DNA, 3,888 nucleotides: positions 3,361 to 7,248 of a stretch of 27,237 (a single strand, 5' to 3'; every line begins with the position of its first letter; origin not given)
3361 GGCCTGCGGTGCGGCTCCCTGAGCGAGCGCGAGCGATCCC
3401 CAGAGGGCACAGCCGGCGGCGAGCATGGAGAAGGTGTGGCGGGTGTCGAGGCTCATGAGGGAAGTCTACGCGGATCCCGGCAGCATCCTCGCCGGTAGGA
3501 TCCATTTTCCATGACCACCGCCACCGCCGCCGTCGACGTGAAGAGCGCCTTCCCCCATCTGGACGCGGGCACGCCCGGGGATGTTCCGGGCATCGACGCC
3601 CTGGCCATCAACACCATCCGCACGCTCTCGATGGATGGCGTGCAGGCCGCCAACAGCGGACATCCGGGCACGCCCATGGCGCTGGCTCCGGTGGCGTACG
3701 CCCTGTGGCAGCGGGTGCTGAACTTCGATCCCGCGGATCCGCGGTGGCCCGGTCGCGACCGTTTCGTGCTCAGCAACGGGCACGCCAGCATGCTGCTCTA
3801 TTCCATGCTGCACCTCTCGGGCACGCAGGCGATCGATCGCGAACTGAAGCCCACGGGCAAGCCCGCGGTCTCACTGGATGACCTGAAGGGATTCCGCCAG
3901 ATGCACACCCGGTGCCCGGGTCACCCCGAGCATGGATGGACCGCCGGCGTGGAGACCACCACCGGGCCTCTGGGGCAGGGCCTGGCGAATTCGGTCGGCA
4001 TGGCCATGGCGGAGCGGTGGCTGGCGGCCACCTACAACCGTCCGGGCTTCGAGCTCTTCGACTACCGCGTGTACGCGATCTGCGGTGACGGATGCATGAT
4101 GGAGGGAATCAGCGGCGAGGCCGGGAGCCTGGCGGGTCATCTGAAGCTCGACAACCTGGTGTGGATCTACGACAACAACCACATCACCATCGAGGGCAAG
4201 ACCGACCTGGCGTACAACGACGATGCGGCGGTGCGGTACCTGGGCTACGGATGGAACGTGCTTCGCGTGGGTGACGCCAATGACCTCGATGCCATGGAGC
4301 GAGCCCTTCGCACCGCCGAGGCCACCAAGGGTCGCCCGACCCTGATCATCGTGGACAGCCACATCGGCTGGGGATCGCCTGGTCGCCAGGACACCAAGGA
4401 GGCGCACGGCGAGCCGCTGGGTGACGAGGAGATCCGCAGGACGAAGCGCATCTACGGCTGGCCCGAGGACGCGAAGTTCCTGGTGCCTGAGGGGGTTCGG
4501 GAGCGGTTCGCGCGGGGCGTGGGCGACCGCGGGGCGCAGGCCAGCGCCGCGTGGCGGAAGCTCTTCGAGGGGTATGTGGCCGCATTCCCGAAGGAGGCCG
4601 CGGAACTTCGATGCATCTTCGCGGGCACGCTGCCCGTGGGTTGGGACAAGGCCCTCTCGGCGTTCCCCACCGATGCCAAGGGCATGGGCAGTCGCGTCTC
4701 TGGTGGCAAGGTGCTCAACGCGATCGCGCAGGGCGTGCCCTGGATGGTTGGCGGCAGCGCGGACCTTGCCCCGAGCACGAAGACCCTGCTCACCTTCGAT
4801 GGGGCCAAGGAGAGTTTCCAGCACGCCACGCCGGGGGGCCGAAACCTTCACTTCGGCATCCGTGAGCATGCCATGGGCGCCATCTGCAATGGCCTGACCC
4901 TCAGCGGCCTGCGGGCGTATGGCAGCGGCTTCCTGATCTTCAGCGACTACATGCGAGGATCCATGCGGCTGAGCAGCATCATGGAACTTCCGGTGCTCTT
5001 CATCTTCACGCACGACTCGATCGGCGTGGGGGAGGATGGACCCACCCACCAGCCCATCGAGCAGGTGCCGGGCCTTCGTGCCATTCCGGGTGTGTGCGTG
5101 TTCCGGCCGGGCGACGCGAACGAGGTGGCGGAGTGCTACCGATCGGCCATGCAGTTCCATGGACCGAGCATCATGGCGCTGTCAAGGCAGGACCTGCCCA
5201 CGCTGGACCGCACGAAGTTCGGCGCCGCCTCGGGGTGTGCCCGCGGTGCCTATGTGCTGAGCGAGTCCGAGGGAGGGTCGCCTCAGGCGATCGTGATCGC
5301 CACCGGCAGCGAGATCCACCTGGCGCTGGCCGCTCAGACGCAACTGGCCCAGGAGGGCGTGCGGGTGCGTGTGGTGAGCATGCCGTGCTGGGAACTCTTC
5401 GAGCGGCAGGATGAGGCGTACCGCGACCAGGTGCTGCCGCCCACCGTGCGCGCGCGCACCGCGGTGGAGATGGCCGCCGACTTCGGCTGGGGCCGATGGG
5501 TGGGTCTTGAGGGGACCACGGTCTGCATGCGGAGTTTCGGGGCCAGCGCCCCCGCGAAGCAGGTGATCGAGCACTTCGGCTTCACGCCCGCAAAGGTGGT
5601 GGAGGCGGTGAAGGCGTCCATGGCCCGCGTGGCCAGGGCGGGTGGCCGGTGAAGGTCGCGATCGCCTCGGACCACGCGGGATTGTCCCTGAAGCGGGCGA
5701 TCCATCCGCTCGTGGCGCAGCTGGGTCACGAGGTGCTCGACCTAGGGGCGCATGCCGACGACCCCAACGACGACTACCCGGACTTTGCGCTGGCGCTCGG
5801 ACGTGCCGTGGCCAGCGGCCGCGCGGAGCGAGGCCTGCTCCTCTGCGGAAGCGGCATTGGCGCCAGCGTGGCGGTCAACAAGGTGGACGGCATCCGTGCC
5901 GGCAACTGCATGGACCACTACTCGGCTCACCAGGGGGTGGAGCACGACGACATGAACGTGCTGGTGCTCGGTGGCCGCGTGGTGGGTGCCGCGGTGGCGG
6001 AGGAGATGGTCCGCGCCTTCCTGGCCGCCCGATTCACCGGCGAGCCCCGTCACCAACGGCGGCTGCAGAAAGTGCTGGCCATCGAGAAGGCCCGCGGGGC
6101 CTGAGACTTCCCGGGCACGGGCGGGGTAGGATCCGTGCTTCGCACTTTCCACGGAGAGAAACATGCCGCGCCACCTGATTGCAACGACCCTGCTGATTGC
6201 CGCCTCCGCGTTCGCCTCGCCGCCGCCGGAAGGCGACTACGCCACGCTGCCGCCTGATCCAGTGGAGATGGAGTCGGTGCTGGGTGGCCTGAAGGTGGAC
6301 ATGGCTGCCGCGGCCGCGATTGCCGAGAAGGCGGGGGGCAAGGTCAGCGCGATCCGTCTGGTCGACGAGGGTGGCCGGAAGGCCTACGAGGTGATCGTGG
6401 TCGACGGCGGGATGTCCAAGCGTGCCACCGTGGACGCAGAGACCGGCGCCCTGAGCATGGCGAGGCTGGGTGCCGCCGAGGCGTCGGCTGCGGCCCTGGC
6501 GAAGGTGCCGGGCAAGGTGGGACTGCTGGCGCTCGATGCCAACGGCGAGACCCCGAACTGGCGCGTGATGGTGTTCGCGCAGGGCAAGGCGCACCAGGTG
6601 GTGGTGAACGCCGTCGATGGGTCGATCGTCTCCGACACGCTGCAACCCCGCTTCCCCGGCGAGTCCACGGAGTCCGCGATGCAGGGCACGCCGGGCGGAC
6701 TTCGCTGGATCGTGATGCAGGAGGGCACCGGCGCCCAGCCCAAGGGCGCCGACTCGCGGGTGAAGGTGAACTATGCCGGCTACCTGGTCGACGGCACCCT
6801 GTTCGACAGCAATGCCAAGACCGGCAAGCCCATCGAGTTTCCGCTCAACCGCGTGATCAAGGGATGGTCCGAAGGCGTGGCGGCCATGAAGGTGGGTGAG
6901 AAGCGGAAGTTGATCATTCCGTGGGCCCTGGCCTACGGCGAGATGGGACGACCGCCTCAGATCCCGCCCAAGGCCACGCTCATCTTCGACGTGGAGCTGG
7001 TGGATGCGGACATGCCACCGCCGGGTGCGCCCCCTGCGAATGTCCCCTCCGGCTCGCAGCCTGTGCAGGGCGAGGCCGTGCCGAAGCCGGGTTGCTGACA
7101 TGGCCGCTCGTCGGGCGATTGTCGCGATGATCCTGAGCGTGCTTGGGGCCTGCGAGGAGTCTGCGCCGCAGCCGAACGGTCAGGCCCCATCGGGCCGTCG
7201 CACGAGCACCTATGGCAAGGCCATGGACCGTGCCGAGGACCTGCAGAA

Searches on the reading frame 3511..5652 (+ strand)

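Call 5: search_protein_families(library=pfam, proteins=[window:3511-5652:+], max_evalue=0.01)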
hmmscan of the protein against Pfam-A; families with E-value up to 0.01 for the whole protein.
window:3511-5652:+ (713 aa): 6 families
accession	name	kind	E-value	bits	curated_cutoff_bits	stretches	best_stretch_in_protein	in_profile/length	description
PF00456.26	Transketolase_N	-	1.7e-130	435.3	22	1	29-375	2-334/334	Transketolase, thiamine diphosphate binding domain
PF22613.1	Transketolase_C_1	-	3.6e-43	146.8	27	1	579-692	1-113/113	Transketolase-like TK C-terminal domain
PF02779.29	Transket_pyr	-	4.7e-43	147.3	27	1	399-563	10-173/174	Transketolase, pyrimidine binding domain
PF02780.25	Transketolase_C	-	4.6e-10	39.9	25.9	1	591-696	10-124/124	Transketolase, C-terminal domain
PF02775.26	TPP_enzyme_C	-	6e-05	23.3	21.9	1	145-281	23-151/151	Thiamine pyrophosphate enzyme, C-terminal TPP binding domain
PF00676.26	E1_dh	-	0.00027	20.4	22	1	149-271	98-209/300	Dehydrogenase E1 component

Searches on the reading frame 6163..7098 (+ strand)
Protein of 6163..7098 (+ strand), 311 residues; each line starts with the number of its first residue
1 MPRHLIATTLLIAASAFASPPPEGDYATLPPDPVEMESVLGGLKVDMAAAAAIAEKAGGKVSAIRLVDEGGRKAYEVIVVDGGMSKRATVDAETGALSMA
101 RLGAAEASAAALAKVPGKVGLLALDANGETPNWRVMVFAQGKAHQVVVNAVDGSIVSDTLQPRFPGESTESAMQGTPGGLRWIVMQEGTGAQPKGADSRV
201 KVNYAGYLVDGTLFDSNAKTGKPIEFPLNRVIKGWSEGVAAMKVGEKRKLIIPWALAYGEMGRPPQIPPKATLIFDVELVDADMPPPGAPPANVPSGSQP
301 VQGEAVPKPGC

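Call 5: search_protein_families(library=pfam, proteins=[window:6163-7098:+], max_evalue=0.01)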
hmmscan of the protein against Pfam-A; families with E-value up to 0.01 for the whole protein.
window:6163-7098:+ (311 aa): 2 families
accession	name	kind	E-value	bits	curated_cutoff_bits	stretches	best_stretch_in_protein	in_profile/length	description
PF00254.34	FKBP_C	-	2e-30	105.4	21.1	1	196-280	7-94/94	FKBP-type peptidyl-prolyl cis-trans isomerase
PF03413.25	PepSY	-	3.4e-13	50.1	24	2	102-158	2-59/60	Peptidase propeptide and YPEB domain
